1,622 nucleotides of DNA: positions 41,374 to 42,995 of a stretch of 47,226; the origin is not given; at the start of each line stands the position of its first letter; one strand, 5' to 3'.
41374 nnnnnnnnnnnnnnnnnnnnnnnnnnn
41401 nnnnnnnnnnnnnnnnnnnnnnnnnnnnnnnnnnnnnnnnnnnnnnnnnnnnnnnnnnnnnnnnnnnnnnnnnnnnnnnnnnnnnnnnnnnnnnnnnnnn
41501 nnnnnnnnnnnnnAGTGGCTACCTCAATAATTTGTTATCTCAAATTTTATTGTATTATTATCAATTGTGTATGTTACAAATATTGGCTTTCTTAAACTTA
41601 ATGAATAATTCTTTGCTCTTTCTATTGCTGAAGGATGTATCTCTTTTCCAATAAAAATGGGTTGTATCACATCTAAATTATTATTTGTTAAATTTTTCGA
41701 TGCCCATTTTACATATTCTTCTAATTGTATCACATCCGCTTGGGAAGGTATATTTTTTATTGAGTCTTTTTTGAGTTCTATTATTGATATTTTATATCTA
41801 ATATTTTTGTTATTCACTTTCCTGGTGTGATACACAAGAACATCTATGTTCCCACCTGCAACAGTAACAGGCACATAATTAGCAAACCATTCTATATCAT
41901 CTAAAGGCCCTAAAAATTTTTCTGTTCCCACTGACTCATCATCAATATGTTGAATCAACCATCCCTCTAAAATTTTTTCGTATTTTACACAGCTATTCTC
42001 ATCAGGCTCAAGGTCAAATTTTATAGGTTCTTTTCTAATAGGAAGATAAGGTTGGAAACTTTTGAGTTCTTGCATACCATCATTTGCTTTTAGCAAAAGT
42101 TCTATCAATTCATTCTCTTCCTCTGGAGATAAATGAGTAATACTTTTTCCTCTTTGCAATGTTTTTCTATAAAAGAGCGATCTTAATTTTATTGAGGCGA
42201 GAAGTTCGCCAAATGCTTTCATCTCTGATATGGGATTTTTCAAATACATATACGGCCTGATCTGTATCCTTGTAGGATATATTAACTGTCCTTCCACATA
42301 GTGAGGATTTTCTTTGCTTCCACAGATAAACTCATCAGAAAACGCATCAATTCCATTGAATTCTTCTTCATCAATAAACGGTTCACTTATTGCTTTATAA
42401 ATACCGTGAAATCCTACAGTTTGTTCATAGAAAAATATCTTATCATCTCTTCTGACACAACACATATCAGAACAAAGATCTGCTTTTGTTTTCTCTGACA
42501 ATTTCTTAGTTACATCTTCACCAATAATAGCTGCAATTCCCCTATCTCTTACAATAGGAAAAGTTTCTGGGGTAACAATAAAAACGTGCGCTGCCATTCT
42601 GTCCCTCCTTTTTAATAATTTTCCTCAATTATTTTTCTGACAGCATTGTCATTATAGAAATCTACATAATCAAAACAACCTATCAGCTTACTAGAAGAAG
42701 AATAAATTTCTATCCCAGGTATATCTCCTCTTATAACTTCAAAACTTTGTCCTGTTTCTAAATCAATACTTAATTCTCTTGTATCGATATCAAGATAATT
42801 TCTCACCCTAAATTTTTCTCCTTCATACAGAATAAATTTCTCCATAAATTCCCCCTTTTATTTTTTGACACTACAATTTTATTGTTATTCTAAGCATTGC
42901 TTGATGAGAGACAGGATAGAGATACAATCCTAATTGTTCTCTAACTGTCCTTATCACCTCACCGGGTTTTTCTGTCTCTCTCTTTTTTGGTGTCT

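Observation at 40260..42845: Second AT-rich island between dnaB and udg: SPPY methylase plus PUA-like/NucS-like nuclease plus three tiny ORFs - candidate uncharacterised restriction/defence module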

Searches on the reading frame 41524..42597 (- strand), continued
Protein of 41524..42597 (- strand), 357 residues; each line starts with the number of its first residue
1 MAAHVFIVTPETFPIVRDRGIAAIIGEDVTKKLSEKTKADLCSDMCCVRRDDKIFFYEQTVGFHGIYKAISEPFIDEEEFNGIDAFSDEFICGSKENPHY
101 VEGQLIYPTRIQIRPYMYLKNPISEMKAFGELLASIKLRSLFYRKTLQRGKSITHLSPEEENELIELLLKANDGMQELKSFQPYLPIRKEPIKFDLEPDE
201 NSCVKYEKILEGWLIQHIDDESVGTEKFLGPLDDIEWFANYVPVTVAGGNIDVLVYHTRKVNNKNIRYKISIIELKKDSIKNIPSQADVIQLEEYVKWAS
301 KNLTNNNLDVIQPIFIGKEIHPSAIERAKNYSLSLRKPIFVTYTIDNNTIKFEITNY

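Call 81: find_encoding_contigs(protein=P0100, flank=4000, max_places=2)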
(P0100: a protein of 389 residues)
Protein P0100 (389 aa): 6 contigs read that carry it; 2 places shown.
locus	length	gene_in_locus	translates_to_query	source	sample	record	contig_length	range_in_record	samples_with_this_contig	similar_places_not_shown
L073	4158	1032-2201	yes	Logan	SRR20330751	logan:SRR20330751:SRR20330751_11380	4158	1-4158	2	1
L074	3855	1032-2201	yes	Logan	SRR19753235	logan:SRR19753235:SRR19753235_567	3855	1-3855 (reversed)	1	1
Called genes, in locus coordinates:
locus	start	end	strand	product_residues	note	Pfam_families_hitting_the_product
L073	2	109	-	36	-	?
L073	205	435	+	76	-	PF12844:HTH_19, PF13560:HTH_31 (weak), PF13443:HTH_26, PF01381:HTH_3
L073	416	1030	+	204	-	PF05315:ICEA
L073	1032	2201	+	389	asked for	-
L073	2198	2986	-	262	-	PF01555:N6_N4_Mtase, PF01170:UPF0020 (weak), PF01555:N6_N4_Mtase (weak)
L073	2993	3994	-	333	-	PF02086:MethyltransfD12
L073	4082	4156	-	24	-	?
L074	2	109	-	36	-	?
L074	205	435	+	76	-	PF12844:HTH_19, PF13560:HTH_31 (weak), PF13443:HTH_26, PF01381:HTH_3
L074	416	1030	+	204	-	PF05315:ICEA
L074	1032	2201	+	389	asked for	-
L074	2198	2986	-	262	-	PF01555:N6_N4_Mtase, PF01170:UPF0020 (weak), PF01555:N6_N4_Mtase (weak)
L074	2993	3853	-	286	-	?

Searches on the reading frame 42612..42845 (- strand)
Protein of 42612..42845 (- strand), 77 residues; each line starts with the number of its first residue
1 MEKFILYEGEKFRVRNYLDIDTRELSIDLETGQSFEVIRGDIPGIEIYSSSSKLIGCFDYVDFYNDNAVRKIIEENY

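Call 3: search_protein_families(library=pfam, proteins=[window:42612-42845:-], max_evalue=1)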
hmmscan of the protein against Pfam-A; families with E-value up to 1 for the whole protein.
window:42612-42845:- (77 aa): 0 families

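Call 4: search_protein_families(library=ncbifam, proteins=[window:42612-42845:-], max_evalue=1)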
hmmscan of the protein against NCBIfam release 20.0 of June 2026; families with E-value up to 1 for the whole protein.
window:42612-42845:- (77 aa): 1 family
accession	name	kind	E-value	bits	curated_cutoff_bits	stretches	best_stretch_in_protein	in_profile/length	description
NF010302.0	PRK13740.1-3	equivalog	0.1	12.9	147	1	60-76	52-68/75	conjugal transfer relaxosome protein TraY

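Call 5: search_protein_families(library=padloc, proteins=[window:42612-42845:-], max_evalue=1)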
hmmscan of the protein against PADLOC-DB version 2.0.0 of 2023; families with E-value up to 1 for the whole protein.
window:42612-42845:- (77 aa): 0 families

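Call 47: find_homologous_proteins(query=window:42612-42845:-, max_evalue=0.01)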
Query window:42612-42845:- (77 aa): 2 proteins with E <= 0.01 among 2 candidates.
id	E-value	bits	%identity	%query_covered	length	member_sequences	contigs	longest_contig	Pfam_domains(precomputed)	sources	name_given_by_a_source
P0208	2.8e-43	163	100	100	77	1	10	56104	-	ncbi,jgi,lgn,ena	-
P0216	2.1e-36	141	86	100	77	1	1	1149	-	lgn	-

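Call 50: find_homologous_proteins(query=A3, max_evalue=0.001)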
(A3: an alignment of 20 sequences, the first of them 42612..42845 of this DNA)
Query A3 (20 sequences) (77 aa, profile of the alignment): 219 proteins with E <= 0.001 among 3109 candidates; the best 120 are listed.
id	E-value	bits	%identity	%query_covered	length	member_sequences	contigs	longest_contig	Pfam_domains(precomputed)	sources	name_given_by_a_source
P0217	1.6e-28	116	34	69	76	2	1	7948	-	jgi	-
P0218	5.5e-27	111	-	-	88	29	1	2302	-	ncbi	-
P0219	5.8e-27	111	57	18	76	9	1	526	-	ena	-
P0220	1.4e-26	110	-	-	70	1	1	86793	-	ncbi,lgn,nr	ncbi:MAG: hypothetical protein Q8O55_04710 [Dehalococcoidales bacterium]|nr:hypothetical protein [De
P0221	2.4e-26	109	-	-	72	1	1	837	-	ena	-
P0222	2.8e-26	109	53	25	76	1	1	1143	-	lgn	-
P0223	2.9e-26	109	47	25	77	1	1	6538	-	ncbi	-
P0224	3.2e-26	109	-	-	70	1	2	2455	-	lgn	-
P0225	5.4e-26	108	30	69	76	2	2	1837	-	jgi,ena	-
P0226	5.9e-26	108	53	22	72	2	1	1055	-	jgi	-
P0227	9.2e-26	107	47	22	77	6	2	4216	-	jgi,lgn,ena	-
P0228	9.8e-26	107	-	-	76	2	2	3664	-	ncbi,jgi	-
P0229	2.0e-25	106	53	25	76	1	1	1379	-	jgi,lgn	jgi:hypothetical protein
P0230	2.1e-25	106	-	-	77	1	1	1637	-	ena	-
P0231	2.5e-25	106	-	-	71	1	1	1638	-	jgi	jgi:hypothetical protein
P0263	2.8e-23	99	28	95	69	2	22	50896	-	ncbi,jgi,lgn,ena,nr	ncbi:hypothetical protein COS16_01085 [Candidatus Desantisbacteria bacterium CG02_land_8_20_14_3_00_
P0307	1.4e-21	94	42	25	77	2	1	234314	-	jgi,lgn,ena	-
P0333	1.2e-20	91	33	95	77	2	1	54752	-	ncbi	-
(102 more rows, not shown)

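Call 58: predict_structure(alignment_id=A4)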
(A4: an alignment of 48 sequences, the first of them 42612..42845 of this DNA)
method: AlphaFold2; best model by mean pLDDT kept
length: 77 residues; sequences in the alignment: 48
mean_pLDDT: 89.9   pTM: 0.70
mean pLDDT of the five models: 89.9, 88.4, 86.9, 83.8, 82.2
residues with pLDDT >= 90: 49; 70-90: 26; 50-70: 2; < 50: 0
segments of 3 or more residues with pLDDT < 50: none
pLDDT, mean of each block of 10 residues (from residue 1): 96 93 79 79 93 94 94 93
secondary structure, 60 per line:
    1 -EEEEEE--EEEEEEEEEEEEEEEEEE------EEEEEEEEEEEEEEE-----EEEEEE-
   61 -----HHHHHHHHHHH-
elements in order: E2-7 E10-27 E34-48 E54-59 H66-76

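Call 62: fold_search(model_id=the predicted structure, library=pdb)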
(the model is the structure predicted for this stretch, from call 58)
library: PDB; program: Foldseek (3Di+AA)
matches with E <= 10: 599; with E <= 0.001: 0
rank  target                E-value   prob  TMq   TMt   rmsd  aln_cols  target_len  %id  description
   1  6rw9_A                2.2e-01  0.69  0.34  0.02   8.9        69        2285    9  Cryo-EM structure of Morganella morganii TcdA4 (released 2019-10-23)
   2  8tmc_D                2.3e-01  0.30  0.24  0.08  10.9        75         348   15  Cryo-EM structure of CorA in complex with conformation-specific synthetic antibody C12 and 20 mM MgCl2, State MG20-2 (released 2025-02-12)
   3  4xb6_A                4.4e-01  0.84  0.49  0.31   4.0        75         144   13  Structure of the E. coli C-P lyase core complex (released 2015-08-19)
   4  4xb6_E                5.2e-01  0.60  0.39  0.25   4.3        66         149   15  Structure of the E. coli C-P lyase core complex (released 2015-08-19)
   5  4cb6_A                5.2e-01  0.15  0.20  0.13  11.8        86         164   10  Structure of Influenza A H5N1 PB2 cap-binding domain with bound cap analogue (compound 11) (released 2013-10-30)
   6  4eeb_A                6.1e-01  0.20  0.26  0.09  10.9        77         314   16  CorA coiled-coil mutant under Mg2+ absence (released 2012-11-14)
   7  4es5_B                6.1e-01  0.14  0.21  0.11  11.6        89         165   11  Crystal structure of the cap-binding domain of polymerase basic protein 2 from influenza virus A/Bar-headed Gs/Qinghai (released 2013-03-06)
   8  3ekc                  6.4e-01  0.15  0.24  0.20  17.7        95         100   12  structure of W60V beta-2 microglobulin mutant (released 2009-05-26)
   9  9a4h_B                6.8e-01  0.57  0.25  0.22   5.4        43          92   21  Integrative model of ACP-DBH1 by crosslinking MS and deep learning (released 2024-09-18)
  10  3rhi_A                7.1e-01  0.44  0.25  0.23   5.7        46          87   15  DNA-binding protein HU from Bacillus anthracis (released 2011-04-20)
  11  8xgm_D                7.1e-01  0.28  0.32  0.21  10.1        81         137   11  Cryo-EM structure of human GPR1 bound to chemerin (released 2024-08-21)
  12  7nmv                  7.1e-01  0.14  0.24  0.20  17.5        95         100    9  Crystal structure of beta-2-microglobulin D76Q mutant (released 2022-08-03)
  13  8hqz_H                7.5e-01  0.28  0.26  0.12  10.5        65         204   18  Baseplate of DT57C bacteriophage in the full state (released 2023-12-13)
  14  9jg6_M                7.5e-01  0.18  0.27  0.16  16.3        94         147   13  The tail-complex structure of phage P22 (released 2025-02-26)
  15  5jrw_A                7.5e-01  0.16  0.24  0.08  10.6        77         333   16  Crystal structure of Thermotoga maritima mutant D89R/D253R (released 2017-01-25)
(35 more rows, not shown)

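Call 88: fold_search(model_id=the predicted structure, library=viral)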
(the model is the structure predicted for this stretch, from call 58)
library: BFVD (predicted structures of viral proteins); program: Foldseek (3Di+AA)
matches with E <= 10: 986; with E <= 0.001: 0
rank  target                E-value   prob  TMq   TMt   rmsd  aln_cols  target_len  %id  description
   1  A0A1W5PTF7            3.7e-02  0.89  0.33  0.26  10.3        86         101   13  (no name in the UniProt tables at hand)
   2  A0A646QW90            5.1e-02  0.95  0.36  0.31  10.6        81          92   17  Uncharacterized protein [Roseobacter phage CRP-5]
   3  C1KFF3                6.0e-02  0.84  0.33  0.28  10.7        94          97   14  Uncharacterized protein [Lactobacillus phage Lb338-1]
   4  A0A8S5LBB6            9.8e-02  0.84  0.40  0.35   8.6        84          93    6  Uncharacterized protein [Siphoviridae sp. ctXOZ1]
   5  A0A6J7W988            1.2e-01  0.38  0.26  0.21  11.8        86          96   14  Uncharacterized protein [uncultured Caudovirales phage]
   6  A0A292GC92            1.2e-01  0.80  0.35  0.27   9.3        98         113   10  (no name in the UniProt tables at hand)
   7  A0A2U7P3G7            1.4e-01  0.75  0.31  0.23   8.6        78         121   17  (no name in the UniProt tables at hand)
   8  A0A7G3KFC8            1.5e-01  0.44  0.23  0.18  12.8        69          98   16  Uncharacterized protein [Enterobacter phage vB_EhoM-IME523]
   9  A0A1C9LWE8            1.8e-01  0.63  0.34  0.27  11.8        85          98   13  (no name in the UniProt tables at hand)
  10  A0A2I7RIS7            1.8e-01  0.28  0.26  0.24   7.3        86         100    3  (no name in the UniProt tables at hand)
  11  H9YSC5                1.8e-01  0.25  0.24  0.22  12.7        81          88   14  (no name in the UniProt tables at hand)
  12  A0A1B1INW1            1.8e-01  0.25  0.24  0.22  10.9        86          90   12  (no name in the UniProt tables at hand)
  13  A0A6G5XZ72            1.9e-01  0.98  0.53  0.45   4.8        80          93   11  (no name in the UniProt tables at hand)
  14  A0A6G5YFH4            1.9e-01  0.51  0.28  0.23   8.1        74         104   18  (no name in the UniProt tables at hand)
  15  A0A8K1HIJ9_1          2.0e-01  0.44  0.35  0.05  13.3       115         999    8  Putative nonstructural polyprotein [Sichuan mosquito picorna-like virus]
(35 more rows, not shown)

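Call 89: find_encoding_contigs(protein=P0263, flank=3500, max_places=2)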
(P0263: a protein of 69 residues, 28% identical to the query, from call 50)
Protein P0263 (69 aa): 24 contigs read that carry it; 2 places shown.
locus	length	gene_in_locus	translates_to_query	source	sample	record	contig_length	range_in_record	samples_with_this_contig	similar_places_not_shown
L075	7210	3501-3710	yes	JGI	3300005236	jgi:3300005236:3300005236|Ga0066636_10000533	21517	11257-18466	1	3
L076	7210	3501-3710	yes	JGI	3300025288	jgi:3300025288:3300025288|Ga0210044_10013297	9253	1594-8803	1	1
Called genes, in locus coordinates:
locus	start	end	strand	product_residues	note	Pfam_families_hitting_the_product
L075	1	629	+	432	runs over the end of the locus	PF03448:MgtE_N, PF00571:CBS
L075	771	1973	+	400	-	PF01566:Nramp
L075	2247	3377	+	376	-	PF01637:ATPase_2, PF13173:AAA_14 (faint)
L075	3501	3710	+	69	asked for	-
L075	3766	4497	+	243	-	PF27126:NmeDI_C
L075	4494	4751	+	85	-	-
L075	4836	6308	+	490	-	PF01565:FAD_binding_4, PF02913:FAD-oxidase_C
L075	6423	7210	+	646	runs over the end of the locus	PF02065:Melibiase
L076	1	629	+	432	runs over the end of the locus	PF03448:MgtE_N, PF00571:CBS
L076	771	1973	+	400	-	PF01566:Nramp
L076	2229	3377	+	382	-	PF01637:ATPase_2, PF13173:AAA_14 (faint)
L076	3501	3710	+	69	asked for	-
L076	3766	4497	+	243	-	PF27126:NmeDI_C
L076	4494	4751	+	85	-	-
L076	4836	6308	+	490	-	PF01565:FAD_binding_4, PF02913:FAD-oxidase_C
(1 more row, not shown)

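Call 90: find_encoding_contigs(protein=P0307, flank=3500, max_places=2)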
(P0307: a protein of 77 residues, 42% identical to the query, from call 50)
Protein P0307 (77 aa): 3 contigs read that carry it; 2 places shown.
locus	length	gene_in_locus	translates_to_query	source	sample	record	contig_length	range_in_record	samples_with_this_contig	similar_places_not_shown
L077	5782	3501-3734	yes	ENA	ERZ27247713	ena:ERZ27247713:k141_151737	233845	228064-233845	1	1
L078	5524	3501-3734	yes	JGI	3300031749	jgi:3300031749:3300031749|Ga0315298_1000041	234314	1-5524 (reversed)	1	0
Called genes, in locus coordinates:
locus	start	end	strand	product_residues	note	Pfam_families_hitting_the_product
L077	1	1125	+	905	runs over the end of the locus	PF00082:Peptidase_S8, PF18962:Por_Secre_tail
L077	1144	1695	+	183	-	PF01558:POR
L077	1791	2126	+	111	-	PF14697:Fer4_21 (faint), PF00037:Fer4 (weak), PF12797:Fer4_2 (faint), PF12837:Fer4_6 (faint), PF13237:Fer4_10 (faint), PF12838:Fer4_7 (weak), PF00037:Fer4 (weak)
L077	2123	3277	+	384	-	PF01855:POR_N, PF17147:PFOR_II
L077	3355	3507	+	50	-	-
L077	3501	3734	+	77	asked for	-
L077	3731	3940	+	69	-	-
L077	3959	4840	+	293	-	PF02775:TPP_enzyme_C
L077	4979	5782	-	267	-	?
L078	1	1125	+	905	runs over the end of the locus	PF00082:Peptidase_S8, PF18962:Por_Secre_tail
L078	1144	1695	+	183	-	PF01558:POR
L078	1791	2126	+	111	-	PF14697:Fer4_21 (faint), PF00037:Fer4 (weak), PF12797:Fer4_2 (faint), PF12837:Fer4_6 (faint), PF13237:Fer4_10 (faint), PF12838:Fer4_7 (weak), PF00037:Fer4 (weak)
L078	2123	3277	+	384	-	PF01855:POR_N, PF17147:PFOR_II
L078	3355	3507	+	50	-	-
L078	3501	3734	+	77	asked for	-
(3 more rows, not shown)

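Call 91: find_encoding_contigs(protein=P0333, flank=3500, max_places=2)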
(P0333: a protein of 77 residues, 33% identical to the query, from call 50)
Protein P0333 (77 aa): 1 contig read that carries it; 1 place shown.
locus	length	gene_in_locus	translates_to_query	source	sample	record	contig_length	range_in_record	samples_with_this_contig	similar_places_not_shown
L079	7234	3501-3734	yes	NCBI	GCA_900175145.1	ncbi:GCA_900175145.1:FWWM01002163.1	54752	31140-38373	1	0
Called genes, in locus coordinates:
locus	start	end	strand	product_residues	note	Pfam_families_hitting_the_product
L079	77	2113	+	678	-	PF00982:Glyco_transf_20, PF02358:Trehalose_PPase, PF08282:Hydrolase_3 (faint)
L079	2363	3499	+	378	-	PF01555:N6_N4_Mtase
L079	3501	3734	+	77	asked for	-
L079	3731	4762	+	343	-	-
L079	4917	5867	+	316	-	-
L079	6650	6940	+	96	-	-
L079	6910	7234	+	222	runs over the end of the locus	-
